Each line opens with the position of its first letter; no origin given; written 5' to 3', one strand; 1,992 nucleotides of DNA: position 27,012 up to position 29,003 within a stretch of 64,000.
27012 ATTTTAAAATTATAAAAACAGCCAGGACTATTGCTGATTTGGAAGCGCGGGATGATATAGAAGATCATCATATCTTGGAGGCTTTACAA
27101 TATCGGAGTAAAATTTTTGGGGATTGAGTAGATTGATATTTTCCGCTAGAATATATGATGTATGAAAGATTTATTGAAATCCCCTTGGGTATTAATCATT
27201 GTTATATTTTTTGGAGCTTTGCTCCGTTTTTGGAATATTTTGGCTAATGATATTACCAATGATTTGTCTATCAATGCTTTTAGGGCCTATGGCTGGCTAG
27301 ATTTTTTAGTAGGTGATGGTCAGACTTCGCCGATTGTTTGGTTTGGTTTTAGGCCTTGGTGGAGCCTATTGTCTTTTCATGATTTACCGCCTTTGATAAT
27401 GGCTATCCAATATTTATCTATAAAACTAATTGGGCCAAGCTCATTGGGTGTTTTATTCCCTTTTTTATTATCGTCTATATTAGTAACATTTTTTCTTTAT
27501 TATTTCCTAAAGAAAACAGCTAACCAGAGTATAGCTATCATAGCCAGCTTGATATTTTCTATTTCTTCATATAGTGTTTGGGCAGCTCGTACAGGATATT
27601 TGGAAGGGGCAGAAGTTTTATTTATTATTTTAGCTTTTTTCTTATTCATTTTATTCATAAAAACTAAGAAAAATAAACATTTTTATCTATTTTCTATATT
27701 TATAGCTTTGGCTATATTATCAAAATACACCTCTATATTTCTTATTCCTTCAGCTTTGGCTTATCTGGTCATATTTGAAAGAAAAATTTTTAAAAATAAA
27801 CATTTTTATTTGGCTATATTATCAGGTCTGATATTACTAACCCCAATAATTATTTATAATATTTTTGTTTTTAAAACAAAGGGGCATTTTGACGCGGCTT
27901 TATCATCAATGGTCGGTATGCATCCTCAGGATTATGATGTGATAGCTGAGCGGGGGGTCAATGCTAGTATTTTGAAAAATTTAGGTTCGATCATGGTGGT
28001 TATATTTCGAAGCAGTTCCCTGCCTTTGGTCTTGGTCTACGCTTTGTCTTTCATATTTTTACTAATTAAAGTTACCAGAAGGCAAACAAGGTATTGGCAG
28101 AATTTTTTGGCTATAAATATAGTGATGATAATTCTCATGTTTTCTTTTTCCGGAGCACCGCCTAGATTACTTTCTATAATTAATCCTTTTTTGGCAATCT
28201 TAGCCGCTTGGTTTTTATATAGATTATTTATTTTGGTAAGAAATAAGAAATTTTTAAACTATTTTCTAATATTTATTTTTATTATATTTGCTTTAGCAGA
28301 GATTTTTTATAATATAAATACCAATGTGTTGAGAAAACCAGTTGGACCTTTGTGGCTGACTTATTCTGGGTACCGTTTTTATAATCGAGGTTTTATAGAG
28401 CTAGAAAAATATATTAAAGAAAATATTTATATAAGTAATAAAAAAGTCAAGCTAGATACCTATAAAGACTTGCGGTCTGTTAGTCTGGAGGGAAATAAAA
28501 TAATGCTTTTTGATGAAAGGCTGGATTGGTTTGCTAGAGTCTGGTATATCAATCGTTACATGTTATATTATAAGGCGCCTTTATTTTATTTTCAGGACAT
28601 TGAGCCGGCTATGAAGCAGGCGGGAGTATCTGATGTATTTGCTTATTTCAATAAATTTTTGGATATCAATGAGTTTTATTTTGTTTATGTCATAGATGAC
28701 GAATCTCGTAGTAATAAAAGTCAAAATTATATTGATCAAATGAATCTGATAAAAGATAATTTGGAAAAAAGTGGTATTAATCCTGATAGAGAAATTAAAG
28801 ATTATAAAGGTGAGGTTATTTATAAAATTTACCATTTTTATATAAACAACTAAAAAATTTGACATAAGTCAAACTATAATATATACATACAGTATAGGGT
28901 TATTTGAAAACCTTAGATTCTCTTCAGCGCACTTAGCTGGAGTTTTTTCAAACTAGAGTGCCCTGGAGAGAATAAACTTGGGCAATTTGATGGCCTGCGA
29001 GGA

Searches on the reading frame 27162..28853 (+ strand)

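Call 9: search_protein_families(library=pfam, proteins=[window:27162-28853:+], max_evalue=1)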
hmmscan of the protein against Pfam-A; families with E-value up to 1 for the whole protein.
window:27162-28853:+ (563 aa): 3 families
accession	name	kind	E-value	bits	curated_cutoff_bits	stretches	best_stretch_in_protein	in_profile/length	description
PF13231.12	PMT_2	-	4.8e-24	85.8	26.1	1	75-232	2-160/160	Dolichyl-phosphate-mannose-protein mannosyltransferase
PF02366.24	PMT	-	0.00013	22.1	22.7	1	98-232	87-233/245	Dolichyl-phosphate-mannose-protein mannosyltransferase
PF06506.16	PrpR_N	-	0.2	11.7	29.1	1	240-283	11-54/167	Propionate catabolism activator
